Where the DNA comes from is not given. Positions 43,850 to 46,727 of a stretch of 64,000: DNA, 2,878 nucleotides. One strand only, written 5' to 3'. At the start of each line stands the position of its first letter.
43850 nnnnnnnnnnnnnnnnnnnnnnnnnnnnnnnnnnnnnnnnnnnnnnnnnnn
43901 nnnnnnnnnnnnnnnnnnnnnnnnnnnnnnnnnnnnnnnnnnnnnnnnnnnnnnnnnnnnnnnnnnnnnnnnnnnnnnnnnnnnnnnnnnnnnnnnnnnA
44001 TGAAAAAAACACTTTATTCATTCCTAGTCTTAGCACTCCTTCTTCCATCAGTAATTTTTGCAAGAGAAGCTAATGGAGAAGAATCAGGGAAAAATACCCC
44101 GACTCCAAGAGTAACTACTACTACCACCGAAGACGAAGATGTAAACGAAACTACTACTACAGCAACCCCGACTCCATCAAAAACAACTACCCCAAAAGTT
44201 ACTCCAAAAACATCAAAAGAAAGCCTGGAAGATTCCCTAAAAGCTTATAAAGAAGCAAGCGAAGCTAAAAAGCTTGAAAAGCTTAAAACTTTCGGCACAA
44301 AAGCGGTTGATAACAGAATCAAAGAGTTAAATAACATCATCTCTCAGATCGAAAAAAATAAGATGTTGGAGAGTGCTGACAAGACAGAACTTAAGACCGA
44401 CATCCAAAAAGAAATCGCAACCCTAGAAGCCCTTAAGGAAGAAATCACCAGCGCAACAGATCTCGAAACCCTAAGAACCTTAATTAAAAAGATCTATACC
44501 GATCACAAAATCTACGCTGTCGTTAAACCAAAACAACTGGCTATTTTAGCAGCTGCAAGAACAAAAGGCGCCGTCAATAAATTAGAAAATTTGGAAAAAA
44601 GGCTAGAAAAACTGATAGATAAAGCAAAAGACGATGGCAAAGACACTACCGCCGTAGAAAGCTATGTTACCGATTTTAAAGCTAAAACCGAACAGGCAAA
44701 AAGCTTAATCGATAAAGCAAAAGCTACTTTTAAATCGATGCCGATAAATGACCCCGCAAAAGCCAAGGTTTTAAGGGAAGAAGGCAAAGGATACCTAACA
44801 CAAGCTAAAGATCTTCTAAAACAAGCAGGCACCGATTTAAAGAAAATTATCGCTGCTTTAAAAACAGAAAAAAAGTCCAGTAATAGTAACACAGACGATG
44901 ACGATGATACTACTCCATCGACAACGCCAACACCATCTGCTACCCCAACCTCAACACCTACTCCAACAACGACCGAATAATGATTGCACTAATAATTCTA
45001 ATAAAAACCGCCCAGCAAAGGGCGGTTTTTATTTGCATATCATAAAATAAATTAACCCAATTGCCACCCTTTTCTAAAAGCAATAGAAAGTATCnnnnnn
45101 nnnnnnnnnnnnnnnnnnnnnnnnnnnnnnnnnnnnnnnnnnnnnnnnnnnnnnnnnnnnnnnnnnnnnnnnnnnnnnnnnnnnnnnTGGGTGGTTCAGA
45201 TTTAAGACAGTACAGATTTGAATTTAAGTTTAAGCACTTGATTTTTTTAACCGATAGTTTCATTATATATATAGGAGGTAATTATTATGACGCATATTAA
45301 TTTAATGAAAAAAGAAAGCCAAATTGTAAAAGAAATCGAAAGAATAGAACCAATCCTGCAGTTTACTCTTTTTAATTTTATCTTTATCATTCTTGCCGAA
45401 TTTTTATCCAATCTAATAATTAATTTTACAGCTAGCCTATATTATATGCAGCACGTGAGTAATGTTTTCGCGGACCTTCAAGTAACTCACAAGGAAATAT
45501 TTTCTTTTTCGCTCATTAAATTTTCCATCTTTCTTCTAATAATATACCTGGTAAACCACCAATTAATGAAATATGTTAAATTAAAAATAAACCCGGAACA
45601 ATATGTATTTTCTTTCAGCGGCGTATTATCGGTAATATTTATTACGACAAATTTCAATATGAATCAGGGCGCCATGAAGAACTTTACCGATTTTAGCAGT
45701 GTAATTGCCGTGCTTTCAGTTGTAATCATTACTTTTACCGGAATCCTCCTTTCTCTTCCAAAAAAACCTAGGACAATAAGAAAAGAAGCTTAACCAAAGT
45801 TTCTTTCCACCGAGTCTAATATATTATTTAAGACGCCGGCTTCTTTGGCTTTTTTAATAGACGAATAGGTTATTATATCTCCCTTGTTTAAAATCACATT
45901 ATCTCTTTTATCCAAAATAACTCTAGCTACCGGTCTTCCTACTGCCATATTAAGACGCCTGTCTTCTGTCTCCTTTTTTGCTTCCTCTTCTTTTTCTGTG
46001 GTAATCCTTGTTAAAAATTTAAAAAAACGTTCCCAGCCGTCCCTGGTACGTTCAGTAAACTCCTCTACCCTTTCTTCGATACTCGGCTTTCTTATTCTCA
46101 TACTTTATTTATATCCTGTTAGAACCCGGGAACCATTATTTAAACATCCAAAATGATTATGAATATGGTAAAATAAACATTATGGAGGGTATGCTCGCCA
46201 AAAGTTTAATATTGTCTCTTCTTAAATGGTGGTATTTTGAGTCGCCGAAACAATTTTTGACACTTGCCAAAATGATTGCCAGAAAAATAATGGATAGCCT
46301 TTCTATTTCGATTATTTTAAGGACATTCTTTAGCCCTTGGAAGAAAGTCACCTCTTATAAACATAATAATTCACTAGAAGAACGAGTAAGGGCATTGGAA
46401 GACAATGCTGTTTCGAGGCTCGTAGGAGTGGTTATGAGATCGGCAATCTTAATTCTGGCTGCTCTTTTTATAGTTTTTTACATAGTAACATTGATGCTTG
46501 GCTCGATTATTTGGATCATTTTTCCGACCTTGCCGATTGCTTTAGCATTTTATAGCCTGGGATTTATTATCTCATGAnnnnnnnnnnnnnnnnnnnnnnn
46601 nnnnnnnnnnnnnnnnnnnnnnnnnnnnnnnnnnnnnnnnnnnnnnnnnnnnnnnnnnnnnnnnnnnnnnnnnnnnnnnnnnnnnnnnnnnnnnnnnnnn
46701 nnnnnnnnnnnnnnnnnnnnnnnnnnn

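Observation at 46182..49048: Membrane-anchored Clp/Hsp100-type ATPase with a catalytically degenerate first AAA+ domain, translationally coupled to a small membrane protein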

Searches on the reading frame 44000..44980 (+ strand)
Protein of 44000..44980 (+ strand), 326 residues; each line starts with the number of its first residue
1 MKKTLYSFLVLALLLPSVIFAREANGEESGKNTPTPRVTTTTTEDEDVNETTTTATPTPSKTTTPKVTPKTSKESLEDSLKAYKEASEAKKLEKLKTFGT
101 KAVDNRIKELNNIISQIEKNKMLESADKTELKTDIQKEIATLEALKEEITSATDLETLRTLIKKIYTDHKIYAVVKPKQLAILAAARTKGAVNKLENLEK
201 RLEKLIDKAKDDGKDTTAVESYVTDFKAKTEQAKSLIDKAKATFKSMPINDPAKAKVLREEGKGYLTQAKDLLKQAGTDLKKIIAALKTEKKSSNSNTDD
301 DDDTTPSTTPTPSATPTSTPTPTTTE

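Call 13: search_protein_families(library=pfam, proteins=[window:44000-44980:+], max_evalue=0.0001)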
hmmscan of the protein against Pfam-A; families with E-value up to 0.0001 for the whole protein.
window:44000-44980:+ (326 aa): 0 families

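Call 38: search_protein_families(library=padloc, proteins=[window:44000-44977:+], max_evalue=0.01)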
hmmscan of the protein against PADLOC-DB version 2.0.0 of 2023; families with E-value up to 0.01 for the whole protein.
window:44000-44977:+ (326 aa): 0 families

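Call 39: search_protein_families(library=phrogs, proteins=[window:44000-44977:+], max_evalue=0.01)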
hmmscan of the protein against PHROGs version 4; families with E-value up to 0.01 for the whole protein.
window:44000-44977:+ (326 aa): 1 family
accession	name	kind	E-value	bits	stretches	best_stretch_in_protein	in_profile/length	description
phrog_19157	-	unknown function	0.0031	18.5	1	9-111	5-102/162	-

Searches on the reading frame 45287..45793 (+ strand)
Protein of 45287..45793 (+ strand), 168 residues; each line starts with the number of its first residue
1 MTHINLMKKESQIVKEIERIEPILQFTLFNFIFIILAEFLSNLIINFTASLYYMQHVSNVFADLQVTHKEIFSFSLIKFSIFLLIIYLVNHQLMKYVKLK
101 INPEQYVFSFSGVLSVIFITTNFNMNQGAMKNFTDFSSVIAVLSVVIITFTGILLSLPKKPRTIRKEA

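Call 3: search_protein_families(library=pfam, proteins=[window:45287-45793:+], max_evalue=0.1)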
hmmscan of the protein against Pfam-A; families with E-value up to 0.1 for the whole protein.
window:45287-45793:+ (168 aa): 1 family
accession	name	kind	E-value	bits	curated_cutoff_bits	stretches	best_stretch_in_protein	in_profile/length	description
PF01061.29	ABC2_membrane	-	0.051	13.5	26.9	1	74-161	106-187/211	ABC-2 type transporter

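Call 38: search_protein_families(library=padloc, proteins=[window:45287-45790:+], max_evalue=0.01)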
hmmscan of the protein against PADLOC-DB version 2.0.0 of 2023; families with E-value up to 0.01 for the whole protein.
window:45287-45790:+ (168 aa): 0 families

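Call 39: search_protein_families(library=phrogs, proteins=[window:45287-45790:+], max_evalue=0.01)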
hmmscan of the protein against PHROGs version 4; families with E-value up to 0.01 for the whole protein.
window:45287-45790:+ (168 aa): 0 families

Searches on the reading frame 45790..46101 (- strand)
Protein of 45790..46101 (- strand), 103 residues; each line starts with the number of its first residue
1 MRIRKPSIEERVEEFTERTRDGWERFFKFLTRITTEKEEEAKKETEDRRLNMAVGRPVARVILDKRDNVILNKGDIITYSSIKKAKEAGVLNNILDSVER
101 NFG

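Call 3: search_protein_families(library=pfam, proteins=[window:45790-46101:-], max_evalue=0.1)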
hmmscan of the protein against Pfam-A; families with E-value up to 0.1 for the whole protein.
window:45790-46101:- (103 aa): 1 family
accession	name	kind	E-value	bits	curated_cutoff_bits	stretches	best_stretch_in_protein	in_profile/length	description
PF20283.3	CTD7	-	0.021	15.5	27.6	1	10-72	41-103/126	C-terminal domain 7 of the ABC-three component (ABC-3C) systems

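Call 38: search_protein_families(library=padloc, proteins=[window:45790-46098:-], max_evalue=0.01)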
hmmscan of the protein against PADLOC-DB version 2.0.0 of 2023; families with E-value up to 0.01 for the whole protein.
window:45790-46098:- (102 aa): 0 families

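Call 39: search_protein_families(library=phrogs, proteins=[window:45790-46098:-], max_evalue=0.01)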
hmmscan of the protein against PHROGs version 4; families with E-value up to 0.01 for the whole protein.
window:45790-46098:- (102 aa): 0 families

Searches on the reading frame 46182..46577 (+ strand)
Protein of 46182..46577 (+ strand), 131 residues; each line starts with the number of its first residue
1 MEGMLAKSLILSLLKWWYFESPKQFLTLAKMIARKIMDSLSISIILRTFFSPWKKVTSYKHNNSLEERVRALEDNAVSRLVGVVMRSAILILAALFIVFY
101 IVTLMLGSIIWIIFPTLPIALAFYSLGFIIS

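Call 3: search_protein_families(library=pfam, proteins=[window:46182-46577:+], max_evalue=0.1)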
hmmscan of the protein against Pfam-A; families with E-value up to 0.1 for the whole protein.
window:46182-46577:+ (131 aa): 1 family
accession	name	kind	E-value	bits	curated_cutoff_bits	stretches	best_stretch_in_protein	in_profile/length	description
PF17140.10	DUF5113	-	0.02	15.3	27.1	1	60-102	118-158/161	Domain of unknown function (DUF5113)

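Call 4: search_protein_families(library=ncbifam, proteins=[window:46182-46577:+], max_evalue=0.01)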
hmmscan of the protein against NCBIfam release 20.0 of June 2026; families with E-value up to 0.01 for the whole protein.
window:46182-46577:+ (131 aa): 0 families

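Call 14: find_homologous_proteins(query=window:46182-46577:+, max_evalue=0.001)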
Query window:46182-46577:+ (131 aa): 2 proteins with E <= 0.001 among 46 candidates.
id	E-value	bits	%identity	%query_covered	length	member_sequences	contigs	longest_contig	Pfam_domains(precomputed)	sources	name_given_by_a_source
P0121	6.2e-72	257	100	98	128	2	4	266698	-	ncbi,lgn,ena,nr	ncbi:TPA: hypothetical protein DDW69_03020 [candidate division CPR2 bacterium]|nr:MAG: hypothetical 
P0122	1.9e-9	56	33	85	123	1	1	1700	-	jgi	-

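Call 20: find_homologous_proteins(query=A1, max_evalue=0.001)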
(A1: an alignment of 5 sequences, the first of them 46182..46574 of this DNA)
Query A1 (5 sequences) (131 aa, profile of the alignment): 449 proteins with E <= 0.001 among 2890 candidates; the best 120 are listed.
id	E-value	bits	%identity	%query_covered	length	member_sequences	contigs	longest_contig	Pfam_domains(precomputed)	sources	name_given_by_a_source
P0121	1.0e-45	173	100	98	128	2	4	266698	-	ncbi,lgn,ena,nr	ncbi:TPA: hypothetical protein DDW69_03020 [candidate division CPR2 bacterium]|nr:MAG: hypothetical 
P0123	1.0e-44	169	31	50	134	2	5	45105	-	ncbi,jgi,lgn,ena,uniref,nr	ncbi:MAG: hypothetical protein COT91_03325 [Candidatus Doudnabacteria bacterium CG10_big_fil_rev_8_2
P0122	9.3e-43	163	33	85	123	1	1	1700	-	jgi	-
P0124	9.9e-41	157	31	84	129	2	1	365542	-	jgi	-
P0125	1.8e-35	140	28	61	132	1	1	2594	-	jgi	jgi:hypothetical protein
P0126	5.0e-35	138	30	97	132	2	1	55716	-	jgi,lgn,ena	-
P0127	9.7e-35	137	23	98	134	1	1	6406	-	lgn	-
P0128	1.2e-34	137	26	99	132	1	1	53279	-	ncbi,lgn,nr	ncbi:MAG: hypothetical protein QMC93_00015 [Patescibacteria group bacterium]|nr:hypothetical protein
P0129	1.7e-34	136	26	69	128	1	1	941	-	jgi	-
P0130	2.1e-34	136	25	85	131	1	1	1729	-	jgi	jgi:hypothetical protein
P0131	3.7e-34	135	24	73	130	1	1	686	-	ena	-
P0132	4.0e-34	135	24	93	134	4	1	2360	-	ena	-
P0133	4.8e-34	135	31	92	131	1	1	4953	-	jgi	jgi:hypothetical protein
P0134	8.0e-34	134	31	82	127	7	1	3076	-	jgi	jgi:hypothetical protein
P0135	1.3e-33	134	24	96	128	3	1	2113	-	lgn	-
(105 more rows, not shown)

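Call 24: find_related_loci(query=A2, collection=genome_contigs, flank=4500)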
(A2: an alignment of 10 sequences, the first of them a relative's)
Query A2 (127 aa) in genome_contigs; peptide patterns used: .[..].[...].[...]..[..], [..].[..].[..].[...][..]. (x = any residue, [..] = any of these).
526 stretches matched a pattern; 87 encode a relative of the query (tblastn E <= 1e-3); the best 80 are kept; 80 distinct loci.
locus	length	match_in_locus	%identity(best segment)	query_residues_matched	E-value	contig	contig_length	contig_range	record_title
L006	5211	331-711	76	2-127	2e-60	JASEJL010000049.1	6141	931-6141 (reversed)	MAG: Patescibacteria group bacterium isolate Yes71-31 NODE_2717_length_6141_cov_30.792967, whole genome shotgun sequence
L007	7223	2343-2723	75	1-127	1e-58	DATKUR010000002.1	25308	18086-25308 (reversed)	MAG TPA_asm: Candidatus Humimicrobiaceae bacterium isolate SMAG_U14112 k141_2674259, whole genome shotgun sequence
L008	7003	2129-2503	75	3-127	4e-58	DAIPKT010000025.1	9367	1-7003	MAG TPA_asm: bacterium isolate CTOTU21511 NODE_3229_length_9367_cov_11.080971, whole genome shotgun sequence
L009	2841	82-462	70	1-127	5e-57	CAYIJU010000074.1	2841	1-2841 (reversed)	MAG TPA_asm: uncultured Candidatus Saccharibacteria bacterium isolate ERP119705_co20_288 genome assembly, contig: NODE_6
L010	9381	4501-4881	70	1-127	7e-57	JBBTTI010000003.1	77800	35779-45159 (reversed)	MAG: Patescibacteria group bacterium isolate H14-bin043_1 H14_bin043_1_000000000003, whole genome shotgun sequence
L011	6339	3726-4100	71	1-125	2e-54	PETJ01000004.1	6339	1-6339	MAG: Candidatus Nealsonbacteria bacterium CG01_land_8_20_14_3_00_12 CG01_land_8_20_14_3.00_scaffold_3959_c, whole genome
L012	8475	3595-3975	64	1-127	5e-51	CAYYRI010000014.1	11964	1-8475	MAG TPA_asm: uncultured Candidatus Saccharibacteria bacterium isolate SRP118108_co5_558 genome assembly, contig: NODE_56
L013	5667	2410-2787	65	2-127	1e-50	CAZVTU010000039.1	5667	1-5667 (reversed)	MAG TPA_asm: uncultured Candidatus Saccharibacteria bacterium isolate binchicken_co6_436 genome assembly, contig: NODE_1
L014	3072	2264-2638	63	3-127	2e-50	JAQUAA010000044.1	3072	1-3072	MAG: Candidatus Paceibacterota bacterium isolate STC_73 NODE_115365_length_3072_cov_3.380306_Sandtown_C, whole genome sh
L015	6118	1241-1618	64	1-126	2e-50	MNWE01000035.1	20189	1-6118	MAG: Parcubacteria group bacterium CG1_02_39_15 cg1_0.2_scaffold_5315_c, whole genome shotgun sequence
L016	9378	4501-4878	66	1-126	2e-50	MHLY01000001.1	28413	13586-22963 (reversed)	MAG: Candidatus Nealsonbacteria bacterium RBG_13_42_11 RBG_13_scaffold_1283, whole genome shotgun sequence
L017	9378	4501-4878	63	1-126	2e-50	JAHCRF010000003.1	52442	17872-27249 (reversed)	MAG: Patescibacteria group bacterium isolate CR_Bin_039 NODE_3_length_52442_cov_17.172233, whole genome shotgun sequence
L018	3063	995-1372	64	1-126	3e-50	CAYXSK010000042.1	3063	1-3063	MAG TPA_asm: uncultured Candidatus Saccharibacteria bacterium isolate binchicken_co387_6 genome assembly, contig: NODE_4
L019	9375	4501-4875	66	2-126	5e-49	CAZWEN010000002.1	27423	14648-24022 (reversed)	MAG TPA_asm: uncultured Candidatus Saccharibacteria bacterium isolate binchicken_co211_311 genome assembly, contig: NODE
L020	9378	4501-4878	63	1-126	4e-49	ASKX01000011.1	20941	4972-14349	Candidatus Paceibacter normanii SCGC AAA255-P19 A255P19DRAFT_contig_8_0.11_C, whole genome shotgun sequence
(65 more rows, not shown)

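Call 38: search_protein_families(library=padloc, proteins=[window:46182-46574:+], max_evalue=0.01)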
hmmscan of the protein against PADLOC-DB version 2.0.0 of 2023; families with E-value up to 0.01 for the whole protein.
window:46182-46574:+ (131 aa): 0 families

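Call 39: search_protein_families(library=phrogs, proteins=[window:46182-46574:+], max_evalue=0.01)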
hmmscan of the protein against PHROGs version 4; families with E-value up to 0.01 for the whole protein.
window:46182-46574:+ (131 aa): 0 families

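Call 43: predict_structure(alignment_id=A3)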
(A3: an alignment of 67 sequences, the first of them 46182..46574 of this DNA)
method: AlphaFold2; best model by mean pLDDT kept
length: 131 residues; sequences in the alignment: 67
mean_pLDDT: 86.4   pTM: 0.65
mean pLDDT of the five models: 86.4, 85.0, 83.3, 82.1, 81.4
residues with pLDDT >= 90: 59; 70-90: 64; 50-70: 8; < 50: 0
segments of 3 or more residues with pLDDT < 50: none
pLDDT, mean of each block of 10 residues (from residue 1): 79 91 92 87 81 71 78 87 90 91 94 91 93 77
secondary structure, 60 per line:
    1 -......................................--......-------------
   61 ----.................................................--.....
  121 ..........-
elements in order: H2-39 H42-47 H65-113 H116-130

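Call 52: search_protein_representatives(alignment_id=A3)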
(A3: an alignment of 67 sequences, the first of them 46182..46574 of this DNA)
Query: 67 sequences, 130 profile positions. Proteins with E-value up to 0.001 (for the whole library): 1471; up to 1e-10: 1064; up to 1e-30: 45. The best 150 are listed.
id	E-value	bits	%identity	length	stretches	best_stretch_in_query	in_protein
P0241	5.4e-51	187.9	-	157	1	3-130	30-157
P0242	8.4e-49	180.9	-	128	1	3-130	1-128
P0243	5.1e-47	175.1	-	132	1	4-130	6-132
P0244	4.3e-45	168.9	-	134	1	6-130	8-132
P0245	6.7e-44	165.0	-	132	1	6-130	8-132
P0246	4.2e-43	162.4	-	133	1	4-129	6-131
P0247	5.7e-43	162.0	-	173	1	3-129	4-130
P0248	9.0e-41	154.9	-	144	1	5-129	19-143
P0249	5.0e-40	152.5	-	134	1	3-130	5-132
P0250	1.2e-39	151.2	-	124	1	8-130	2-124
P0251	4.3e-39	149.4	-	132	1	4-130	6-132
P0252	1.5e-38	147.7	-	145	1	6-129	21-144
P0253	3.5e-38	146.5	-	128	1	9-129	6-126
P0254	3.7e-38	146.4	-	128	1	4-129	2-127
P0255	4.0e-38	146.3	-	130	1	3-129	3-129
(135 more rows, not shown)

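Call 76: search_solved_structures(query=A3, max_evalue=1)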
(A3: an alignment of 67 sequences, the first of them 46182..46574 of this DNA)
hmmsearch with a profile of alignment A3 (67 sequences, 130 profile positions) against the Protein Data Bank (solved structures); distinct sequences matched with E-value up to 1: 0.
